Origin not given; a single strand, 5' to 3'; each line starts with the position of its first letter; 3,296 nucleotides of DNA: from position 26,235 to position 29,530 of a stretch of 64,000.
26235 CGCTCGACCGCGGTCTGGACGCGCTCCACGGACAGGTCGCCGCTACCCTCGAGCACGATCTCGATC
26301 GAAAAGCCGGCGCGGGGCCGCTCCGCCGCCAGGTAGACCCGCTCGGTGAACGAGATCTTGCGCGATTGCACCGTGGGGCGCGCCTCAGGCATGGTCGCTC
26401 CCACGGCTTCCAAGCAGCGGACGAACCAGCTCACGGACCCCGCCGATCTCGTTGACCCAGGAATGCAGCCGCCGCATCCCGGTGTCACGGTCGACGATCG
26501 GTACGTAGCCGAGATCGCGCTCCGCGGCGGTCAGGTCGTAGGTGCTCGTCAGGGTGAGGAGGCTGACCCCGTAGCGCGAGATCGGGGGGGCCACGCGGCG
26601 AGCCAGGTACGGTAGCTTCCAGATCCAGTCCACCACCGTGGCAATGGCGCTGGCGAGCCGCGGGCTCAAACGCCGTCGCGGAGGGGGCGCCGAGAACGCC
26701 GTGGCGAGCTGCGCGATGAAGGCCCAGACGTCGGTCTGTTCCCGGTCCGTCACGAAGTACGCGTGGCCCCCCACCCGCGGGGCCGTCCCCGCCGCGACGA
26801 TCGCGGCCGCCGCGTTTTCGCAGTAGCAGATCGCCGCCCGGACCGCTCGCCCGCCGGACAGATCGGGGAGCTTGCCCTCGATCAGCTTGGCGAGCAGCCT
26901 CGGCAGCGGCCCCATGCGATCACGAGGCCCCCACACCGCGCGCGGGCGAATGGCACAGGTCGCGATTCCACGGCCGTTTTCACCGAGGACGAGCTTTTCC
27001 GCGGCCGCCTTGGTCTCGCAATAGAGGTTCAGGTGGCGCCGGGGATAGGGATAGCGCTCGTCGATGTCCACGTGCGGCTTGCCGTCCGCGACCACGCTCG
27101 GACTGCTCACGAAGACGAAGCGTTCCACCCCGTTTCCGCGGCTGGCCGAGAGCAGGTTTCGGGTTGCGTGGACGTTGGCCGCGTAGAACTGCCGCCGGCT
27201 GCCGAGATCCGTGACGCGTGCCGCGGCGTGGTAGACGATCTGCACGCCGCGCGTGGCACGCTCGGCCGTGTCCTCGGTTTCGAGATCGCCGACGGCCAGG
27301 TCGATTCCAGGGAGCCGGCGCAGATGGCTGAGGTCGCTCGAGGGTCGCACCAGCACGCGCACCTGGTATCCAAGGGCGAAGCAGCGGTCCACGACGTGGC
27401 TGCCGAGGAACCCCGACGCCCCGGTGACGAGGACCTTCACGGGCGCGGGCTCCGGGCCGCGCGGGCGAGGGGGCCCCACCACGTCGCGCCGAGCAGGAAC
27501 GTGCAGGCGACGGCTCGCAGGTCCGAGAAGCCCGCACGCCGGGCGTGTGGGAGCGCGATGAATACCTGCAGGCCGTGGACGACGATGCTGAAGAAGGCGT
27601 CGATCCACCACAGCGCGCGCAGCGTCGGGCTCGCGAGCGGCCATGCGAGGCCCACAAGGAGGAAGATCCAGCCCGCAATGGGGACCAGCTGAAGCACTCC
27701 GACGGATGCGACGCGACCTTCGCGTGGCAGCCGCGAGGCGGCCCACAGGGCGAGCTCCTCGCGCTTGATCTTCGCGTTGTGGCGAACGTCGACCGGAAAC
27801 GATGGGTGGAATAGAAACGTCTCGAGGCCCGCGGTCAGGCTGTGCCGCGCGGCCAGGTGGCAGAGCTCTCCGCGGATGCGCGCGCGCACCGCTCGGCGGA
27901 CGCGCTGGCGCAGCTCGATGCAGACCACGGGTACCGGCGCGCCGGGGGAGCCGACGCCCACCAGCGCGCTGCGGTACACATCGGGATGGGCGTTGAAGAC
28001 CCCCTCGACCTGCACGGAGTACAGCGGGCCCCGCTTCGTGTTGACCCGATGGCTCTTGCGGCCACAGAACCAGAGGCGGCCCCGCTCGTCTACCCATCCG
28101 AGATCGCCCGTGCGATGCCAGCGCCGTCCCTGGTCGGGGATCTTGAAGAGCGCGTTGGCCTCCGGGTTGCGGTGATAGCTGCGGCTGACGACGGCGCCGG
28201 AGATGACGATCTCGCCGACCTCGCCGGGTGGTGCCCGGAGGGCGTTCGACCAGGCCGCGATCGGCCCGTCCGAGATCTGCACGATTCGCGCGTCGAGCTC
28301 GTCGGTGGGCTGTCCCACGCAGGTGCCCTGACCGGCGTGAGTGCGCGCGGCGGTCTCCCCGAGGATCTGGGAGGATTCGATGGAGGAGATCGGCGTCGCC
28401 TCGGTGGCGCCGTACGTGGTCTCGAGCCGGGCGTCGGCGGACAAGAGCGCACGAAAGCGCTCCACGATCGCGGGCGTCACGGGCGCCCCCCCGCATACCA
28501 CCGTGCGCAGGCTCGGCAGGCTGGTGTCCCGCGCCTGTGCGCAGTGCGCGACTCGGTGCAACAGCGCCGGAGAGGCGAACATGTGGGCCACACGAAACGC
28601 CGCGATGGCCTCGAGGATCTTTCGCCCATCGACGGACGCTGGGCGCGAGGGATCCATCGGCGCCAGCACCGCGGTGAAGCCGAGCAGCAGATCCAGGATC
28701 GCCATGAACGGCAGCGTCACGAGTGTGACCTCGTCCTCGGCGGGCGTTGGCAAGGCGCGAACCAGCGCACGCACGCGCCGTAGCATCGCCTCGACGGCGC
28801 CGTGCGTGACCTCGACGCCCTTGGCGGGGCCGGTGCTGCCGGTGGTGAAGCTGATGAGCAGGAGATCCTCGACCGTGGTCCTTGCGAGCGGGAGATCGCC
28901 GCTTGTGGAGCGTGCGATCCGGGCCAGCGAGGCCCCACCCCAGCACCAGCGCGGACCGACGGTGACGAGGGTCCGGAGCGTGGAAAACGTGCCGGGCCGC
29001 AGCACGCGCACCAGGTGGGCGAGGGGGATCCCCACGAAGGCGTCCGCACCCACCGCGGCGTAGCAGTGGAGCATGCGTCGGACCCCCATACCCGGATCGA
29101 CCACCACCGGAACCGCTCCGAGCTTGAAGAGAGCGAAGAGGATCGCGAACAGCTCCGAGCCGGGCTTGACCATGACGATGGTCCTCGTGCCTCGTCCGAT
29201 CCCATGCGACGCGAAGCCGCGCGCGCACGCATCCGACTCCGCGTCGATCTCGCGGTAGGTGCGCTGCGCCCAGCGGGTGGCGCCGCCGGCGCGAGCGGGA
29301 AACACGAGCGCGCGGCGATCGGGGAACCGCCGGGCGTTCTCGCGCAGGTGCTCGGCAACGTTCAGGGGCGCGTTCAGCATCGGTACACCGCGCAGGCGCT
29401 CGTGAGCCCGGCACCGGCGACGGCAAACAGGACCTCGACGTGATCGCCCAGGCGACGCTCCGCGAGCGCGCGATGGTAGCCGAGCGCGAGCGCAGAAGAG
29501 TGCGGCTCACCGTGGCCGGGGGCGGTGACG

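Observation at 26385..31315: Lipstatin / nocardiolactone-like beta-lactone cassette (thiolase pair - OleC - OleD) with no OleB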

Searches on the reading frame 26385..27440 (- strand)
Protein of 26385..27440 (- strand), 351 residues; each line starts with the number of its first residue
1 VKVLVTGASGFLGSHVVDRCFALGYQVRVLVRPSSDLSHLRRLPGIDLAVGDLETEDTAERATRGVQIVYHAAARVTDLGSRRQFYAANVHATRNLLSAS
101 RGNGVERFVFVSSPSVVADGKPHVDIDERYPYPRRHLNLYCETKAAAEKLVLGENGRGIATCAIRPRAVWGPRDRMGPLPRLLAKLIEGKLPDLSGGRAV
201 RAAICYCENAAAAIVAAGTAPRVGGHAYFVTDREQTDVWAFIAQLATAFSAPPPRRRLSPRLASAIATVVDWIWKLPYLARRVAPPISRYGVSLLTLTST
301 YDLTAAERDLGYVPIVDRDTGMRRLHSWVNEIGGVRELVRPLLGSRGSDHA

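Call 9: search_protein_families(library=pfam, proteins=[window:26385-27440:-], max_evalue=0.01)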
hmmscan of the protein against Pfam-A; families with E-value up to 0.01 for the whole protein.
window:26385-27440:- (351 aa): 8 families
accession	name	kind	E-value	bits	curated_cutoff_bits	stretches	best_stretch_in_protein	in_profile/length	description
PF01073.25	3Beta_HSD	-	2.1e-39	135.7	22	1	4-254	1-273/280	3-beta hydroxysteroid dehydrogenase/isomerase family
PF01370.27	Epimerase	-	3.4e-31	108.9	20.9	1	3-226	1-233/240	NAD dependent epimerase/dehydratase family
PF07993.18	NAD_binding_4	-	9.4e-19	68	20.1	1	5-171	1-209/258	Male sterility protein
PF13460.12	NAD_binding_10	-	9.7e-18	65.1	27.2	1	7-151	1-131/184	NAD(P)H-binding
PF05368.20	NmrA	-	2.9e-13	50.5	27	1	2-113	4-107/298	NmrA-like family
PF16363.11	GDP_Man_Dehyd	-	3.7e-11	43.5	27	1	4-151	1-164/332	GDP-mannose 4,6 dehydratase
PF02719.21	Polysacc_synt_2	-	1e-07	31.9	20.2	1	3-113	1-128/293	Polysaccharide biosynthesis protein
PF04321.23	RmlD_sub_bind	-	1.9e-07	30.9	27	1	1-155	1-140/287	RmlD substrate binding domain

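Call 10: search_protein_families(library=ncbifam, proteins=[window:26385-27440:-], max_evalue=0.01)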
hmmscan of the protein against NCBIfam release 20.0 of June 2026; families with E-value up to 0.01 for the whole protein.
window:26385-27440:- (351 aa): 26 families (the best 25 are shown)
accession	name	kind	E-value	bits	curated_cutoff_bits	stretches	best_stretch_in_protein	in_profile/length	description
NF042422.1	oxyalk_red_OleD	equivalog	4.4e-63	213.6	580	1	1-329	1-328/329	2-alkyl-3-oxoalkanoate reductase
NF042423.1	oxyalk_red_Shew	equivalog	3.2e-57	194.1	580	1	2-325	10-331/331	2-alkyl-3-oxoalkanoate reductase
TIGR03466.1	HpnA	hypoth_equivalog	1.9e-39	135.5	367.65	1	1-331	1-323/327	hopanoid-associated sugar epimerase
NF052578.1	StrlDmthSdmBMthl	equivalog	1.4e-31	110.5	600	1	1-320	1-314/328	sterol demethylase protein SdmB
TIGR04180.1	EDH_00030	hypoth_equivalog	1.1e-19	70.6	475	1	3-225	1-232/297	NAD-dependent 4,6-dehydratase LegB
TIGR01746.1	Thioester-redct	subfamily_domain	1.9e-18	66.9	213.35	1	2-172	1-198/371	thioester reductase domain-containing protein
TIGR01179.1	galE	equivalog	4.3e-14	52.1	262.3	1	2-152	1-157/332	UDP-glucose 4-epimerase GalE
NF058621.1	DiazavRedAvaA7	equivalog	2.8e-13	50.2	400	1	1-256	1-255/304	3-diazoavenalumate denitrifying reductase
NF005539.0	PRK07201.1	equivalog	1.1e-11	44.3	549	1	1-265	1-281/657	SDR family oxidoreductase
NF041293.1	G6PDh_Azf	equivalog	5.1e-10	39.2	400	1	2-130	4-128/252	NAD-dependent glucose-6-phosphate dehydrogenase Azf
TIGR01181.1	dTDP_gluc_dehyt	equivalog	6.8e-09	35.2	365.1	1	2-237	1-249/321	dTDP-glucose 4,6-dehydratase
NF043036.1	ErythonDh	equivalog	9e-09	35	325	1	1-153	1-162/321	D-erythronate dehydrogenase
NF007956.0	PRK10675.1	subfamily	2.3e-08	33.6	394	1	1-133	1-143/338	UDP-glucose 4-epimerase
TIGR02197.1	heptose_epim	equivalog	2.5e-07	30.2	274.6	1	3-173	1-174/316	ADP-glyceromanno-heptose 6-epimerase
NF004520.0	PRK05865.1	equivalog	8.3e-07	27.2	1509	1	1-144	1-106/854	sugar epimerase family protein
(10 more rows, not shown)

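Call 46: search_solved_structures(query=window:26385-27437:-, max_evalue=0.00001)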
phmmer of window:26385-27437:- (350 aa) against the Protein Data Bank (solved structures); distinct sequences matched with E-value up to 0.00001: 60.
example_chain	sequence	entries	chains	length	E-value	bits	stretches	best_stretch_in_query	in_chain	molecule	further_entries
3wj7_A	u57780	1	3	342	2.4e-25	92.3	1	2-329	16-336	Putative oxidoreductase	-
6jkg_A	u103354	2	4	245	4e-25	91.6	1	3-230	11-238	Sterol-4-alpha-carboxylate 3-dehydrogenase, decarboxylating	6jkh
8rdg_A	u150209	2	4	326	8.2e-19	70.8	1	1-184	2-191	SDR family NAD(P)-dependent oxidoreductase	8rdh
8rdi_A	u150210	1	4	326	2.9e-18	69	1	1-184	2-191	SDR family NAD(P)-dependent oxidoreductase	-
3icp_A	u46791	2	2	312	2.9e-16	62.4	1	2-217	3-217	NAD-dependent epimerase/dehydratase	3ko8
3aw9_A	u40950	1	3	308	2.9e-14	55.9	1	2-217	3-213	NAD-dependent epimerase/dehydratase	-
6wjb_A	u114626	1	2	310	3.5e-13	52.3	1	1-173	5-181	NAD-dependent epimerase/dehydratase family protein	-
6wj9_A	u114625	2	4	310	3.2e-12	49.2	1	1-173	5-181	NAD-dependent epimerase/dehydratase family protein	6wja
6kv9_A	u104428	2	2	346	8e-12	47.8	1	2-210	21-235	MoeE5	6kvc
2p5u_A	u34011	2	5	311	8.8e-12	47.7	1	1-174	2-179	UDP-glucose 4-epimerase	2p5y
3ehe_A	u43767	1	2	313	1.1e-11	47.3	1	2-150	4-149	UDP-glucose 4-epimerase (GalE-1)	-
5tqm_A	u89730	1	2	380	1.3e-11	47.1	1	2-248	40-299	Cinnamoyl-CoA Reductase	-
4r1s_A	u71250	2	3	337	7.5e-11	44.7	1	2-172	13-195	cinnamoyl CoA reductase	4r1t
7ys8_A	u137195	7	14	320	1.1e-09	40.7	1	2-262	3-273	UDP-glucose 4-epimerase | UDP-glucose 4-epimerase along with EC 5.1.3.2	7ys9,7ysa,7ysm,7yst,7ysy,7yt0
2q1w_A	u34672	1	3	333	2.4e-09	39.7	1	1-263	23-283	Putative nucleotide sugar epimerase/ dehydratase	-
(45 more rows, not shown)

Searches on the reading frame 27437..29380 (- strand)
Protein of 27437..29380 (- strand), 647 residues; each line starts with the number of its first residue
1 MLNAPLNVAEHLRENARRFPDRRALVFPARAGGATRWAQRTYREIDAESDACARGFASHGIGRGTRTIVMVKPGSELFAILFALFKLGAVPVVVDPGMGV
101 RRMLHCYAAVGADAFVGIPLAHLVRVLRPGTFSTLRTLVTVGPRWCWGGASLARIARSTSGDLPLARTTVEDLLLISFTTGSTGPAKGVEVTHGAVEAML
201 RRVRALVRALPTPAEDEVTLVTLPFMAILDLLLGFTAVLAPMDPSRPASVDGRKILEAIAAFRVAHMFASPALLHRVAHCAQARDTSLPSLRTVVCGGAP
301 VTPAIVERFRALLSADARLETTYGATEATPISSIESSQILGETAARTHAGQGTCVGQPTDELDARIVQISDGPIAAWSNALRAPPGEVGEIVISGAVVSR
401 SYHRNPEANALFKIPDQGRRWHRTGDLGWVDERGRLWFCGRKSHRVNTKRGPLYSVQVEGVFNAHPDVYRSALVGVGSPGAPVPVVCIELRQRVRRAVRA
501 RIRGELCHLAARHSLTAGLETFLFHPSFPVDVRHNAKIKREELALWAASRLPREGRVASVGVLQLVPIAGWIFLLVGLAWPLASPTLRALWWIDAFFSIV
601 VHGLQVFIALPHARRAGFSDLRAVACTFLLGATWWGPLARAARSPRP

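Call 9: search_protein_families(library=pfam, proteins=[window:27437-29380:-], max_evalue=0.01)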
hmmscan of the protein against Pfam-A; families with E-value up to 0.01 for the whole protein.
window:27437-29380:- (647 aa): 1 family
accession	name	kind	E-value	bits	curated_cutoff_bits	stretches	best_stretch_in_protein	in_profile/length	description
PF00501.34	AMP-binding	-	1.1e-57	196.1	29.9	1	12-403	1-384/384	AMP-binding enzyme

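Call 10: search_protein_families(library=ncbifam, proteins=[window:27437-29380:-], max_evalue=0.01)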
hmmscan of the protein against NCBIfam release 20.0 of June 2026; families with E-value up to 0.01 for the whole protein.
window:27437-29380:- (647 aa): 101 families (the best 25 are shown)
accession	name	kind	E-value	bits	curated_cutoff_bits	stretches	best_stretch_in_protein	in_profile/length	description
NF006754.0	PRK09274.1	equivalog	7.8e-192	638.3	478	1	5-551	4-551/555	fatty acid CoA ligase family protein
NF045786.1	OlefBLtnSynXan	equivalog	5.5e-164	546.6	900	1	7-549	2-543/544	olefin beta-lactone synthetase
NF045785.1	OlefBLtnSynShew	equivalog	4.9e-140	467.5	850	1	7-547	2-551/552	olefin beta-lactone synthetase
NF004837.0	PRK06187.1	subfamily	4.3e-53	180.4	476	1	3-477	5-457/531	long-chain-fatty-acid--CoA ligase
TIGR01733.1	AA-adenyl-dom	subfamily_domain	2.4e-44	151.8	317.4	1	41-447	1-383/409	amino acid adenylation domain-containing protein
NF005676.0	PRK07470.1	equivalog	1.9e-39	135.7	774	1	6-479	20-466/544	acyl-CoA synthetase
NF006181.0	PRK08314.1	subfamily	1.8e-35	122.2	705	2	166-477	199-487/563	long-chain-fatty-acid--CoA ligase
NF004114.0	PRK05605.1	equivalog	5.6e-34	117.4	766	2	164-484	214-511/575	long-chain-fatty-acid--CoA ligase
NF005801.1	PRK07656.1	equivalog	3.8e-32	111.6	657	1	10-476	5-437/500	FadD3 family acyl-CoA ligase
NF006182.0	PRK08316.1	subfamily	1.1e-31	110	663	1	8-479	13-454/523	fatty acyl-CoA synthetase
NF004822.0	PRK06178.1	equivalog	9e-30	103.8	782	1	7-493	38-520/571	acyl-CoA synthetase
NF004511.1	PRK05852.1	equivalog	2.8e-28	98.9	650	1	10-477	3-439/505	FadD7 family fatty acid--CoA ligase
NF009233.0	PRK12583.1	subfamily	4.9e-28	97.8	832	2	169-477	199-485/558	fatty acid CoA ligase family protein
NF005714.0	PRK07529.1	subfamily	5.7e-28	97.6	632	2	166-491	212-525/640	acyl-CoA synthetase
NF005857.1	PRK07786.1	exception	8.2e-28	97.2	733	1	21-491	16-463/513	fatty-acid--CoA ligase FadD5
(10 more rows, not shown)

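Call 45: search_solved_structures(query=window:27437-29380:-, max_evalue=1e-10)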
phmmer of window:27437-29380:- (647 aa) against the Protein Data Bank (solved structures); distinct sequences matched with E-value up to 1e-10: 62 (the best 60 are shown).
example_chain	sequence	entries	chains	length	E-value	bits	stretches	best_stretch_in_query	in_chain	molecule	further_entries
6mfy_A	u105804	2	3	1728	6.1e-27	97.5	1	16-449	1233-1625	Linear gramicidin synthase subunit A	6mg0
6mfz_A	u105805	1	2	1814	8e-27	97.1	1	16-449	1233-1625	Linear gramicidin synthase subunit A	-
9be3_A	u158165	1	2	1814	8e-27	97.1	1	16-449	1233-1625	Linear gramicidin synthase subunit A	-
9be4_A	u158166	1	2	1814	8e-27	97.1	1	16-449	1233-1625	Linear gramicidin synthase subunit A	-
9meh_A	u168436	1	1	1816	8.1e-27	97.1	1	16-449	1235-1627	Linear gramicidin synthase subunit A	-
8weu_A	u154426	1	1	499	2.3e-24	89.1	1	18-479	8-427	Fatty-acyl-CoA synthase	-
8wev_A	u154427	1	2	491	2.4e-24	89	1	18-479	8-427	Feruloyl-CoA Synthetase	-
3r44_A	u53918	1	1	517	1.2e-23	86.6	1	22-477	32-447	fatty acyl CoA synthetase FADD13 (FATTY-ACYL-CoA SYNTHETASE)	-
6e8o_A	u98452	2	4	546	5.5e-23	84.5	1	11-496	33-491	2,3-dihydroxybenzoate-AMP ligase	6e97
5u95_A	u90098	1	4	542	1.3e-22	83.2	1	29-487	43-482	4-coumarate--CoA ligase 2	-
5wm2_A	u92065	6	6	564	1.6e-22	82.9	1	11-493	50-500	Salicylate-AMP ligase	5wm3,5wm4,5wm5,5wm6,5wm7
5bsm_A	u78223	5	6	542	2.5e-22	82.3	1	29-487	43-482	4-coumarate--CoA ligase 2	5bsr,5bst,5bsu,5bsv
5bsw_A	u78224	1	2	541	4.4e-22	81.5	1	29-487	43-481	4-coumarate--CoA ligase 2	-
8r2q_A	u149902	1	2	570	8.7e-21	77.2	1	11-486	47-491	Probable fatty-acid-CoA ligase FadD5 (Fatty-acid-CoA synthetase) (Fatty-acid-CoA synthase)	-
6p1j_A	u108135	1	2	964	1.2e-20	76.7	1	37-486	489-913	Txo2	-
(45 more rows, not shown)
